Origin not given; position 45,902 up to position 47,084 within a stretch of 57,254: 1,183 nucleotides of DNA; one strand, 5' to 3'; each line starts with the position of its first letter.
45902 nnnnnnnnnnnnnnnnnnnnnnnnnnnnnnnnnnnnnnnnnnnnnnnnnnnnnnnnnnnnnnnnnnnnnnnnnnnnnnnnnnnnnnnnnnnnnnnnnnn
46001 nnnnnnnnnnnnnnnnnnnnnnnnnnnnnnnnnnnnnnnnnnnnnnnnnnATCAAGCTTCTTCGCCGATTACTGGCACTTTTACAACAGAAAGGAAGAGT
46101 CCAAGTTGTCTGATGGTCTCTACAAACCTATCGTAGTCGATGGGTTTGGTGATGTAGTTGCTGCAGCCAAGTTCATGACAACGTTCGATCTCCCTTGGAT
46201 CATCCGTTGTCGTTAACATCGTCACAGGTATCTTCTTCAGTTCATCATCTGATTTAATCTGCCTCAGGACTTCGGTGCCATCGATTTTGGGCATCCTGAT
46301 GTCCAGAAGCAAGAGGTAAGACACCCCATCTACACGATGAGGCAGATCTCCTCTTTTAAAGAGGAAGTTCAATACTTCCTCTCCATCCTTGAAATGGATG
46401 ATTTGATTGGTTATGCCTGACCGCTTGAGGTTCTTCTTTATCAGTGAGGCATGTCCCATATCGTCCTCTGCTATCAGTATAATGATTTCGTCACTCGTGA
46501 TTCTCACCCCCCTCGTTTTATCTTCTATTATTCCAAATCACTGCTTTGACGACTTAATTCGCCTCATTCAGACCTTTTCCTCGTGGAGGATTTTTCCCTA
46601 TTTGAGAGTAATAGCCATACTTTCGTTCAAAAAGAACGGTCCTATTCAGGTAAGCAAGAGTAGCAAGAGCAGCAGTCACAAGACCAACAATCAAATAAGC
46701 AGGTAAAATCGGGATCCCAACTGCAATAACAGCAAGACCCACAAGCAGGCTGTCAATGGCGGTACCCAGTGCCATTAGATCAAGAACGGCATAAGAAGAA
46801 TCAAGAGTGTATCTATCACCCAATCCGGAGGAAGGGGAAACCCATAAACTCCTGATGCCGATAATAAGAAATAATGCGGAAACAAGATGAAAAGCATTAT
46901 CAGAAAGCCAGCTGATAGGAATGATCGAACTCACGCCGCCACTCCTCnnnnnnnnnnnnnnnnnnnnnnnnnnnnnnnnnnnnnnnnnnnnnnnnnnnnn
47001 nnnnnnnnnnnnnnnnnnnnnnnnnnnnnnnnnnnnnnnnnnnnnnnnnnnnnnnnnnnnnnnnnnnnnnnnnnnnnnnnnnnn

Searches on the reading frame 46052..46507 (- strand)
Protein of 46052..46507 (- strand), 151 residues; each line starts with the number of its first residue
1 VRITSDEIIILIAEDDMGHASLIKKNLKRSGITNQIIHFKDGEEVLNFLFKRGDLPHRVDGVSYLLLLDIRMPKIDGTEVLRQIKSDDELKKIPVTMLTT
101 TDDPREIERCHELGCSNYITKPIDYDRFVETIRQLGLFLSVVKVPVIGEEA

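Call 65: search_protein_families(library=pfam, proteins=[window:46052-46507:-], max_evalue=0.01)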
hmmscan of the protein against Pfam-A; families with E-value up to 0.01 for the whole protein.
window:46052-46507:- (151 aa): 1 family
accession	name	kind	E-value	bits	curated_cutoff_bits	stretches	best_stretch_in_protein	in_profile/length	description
PF00072.30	Response_reg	-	2.3e-19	70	30.2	1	10-132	1-110/111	Response regulator receiver domain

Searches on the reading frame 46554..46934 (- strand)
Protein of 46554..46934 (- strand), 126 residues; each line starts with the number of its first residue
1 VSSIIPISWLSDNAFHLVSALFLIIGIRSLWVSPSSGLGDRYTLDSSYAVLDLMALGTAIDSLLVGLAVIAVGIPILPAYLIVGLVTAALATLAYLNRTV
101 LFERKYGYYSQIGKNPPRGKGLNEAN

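Call 65: search_protein_families(library=pfam, proteins=[window:46554-46934:-], max_evalue=0.01)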
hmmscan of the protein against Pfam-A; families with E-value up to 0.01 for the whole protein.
window:46554-46934:- (126 aa): 1 family
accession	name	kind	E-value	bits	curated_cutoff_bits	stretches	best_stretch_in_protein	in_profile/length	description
PF02659.21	Mntp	-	4.5e-08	33.5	24.4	1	18-96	44-123/152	Putative manganese efflux pump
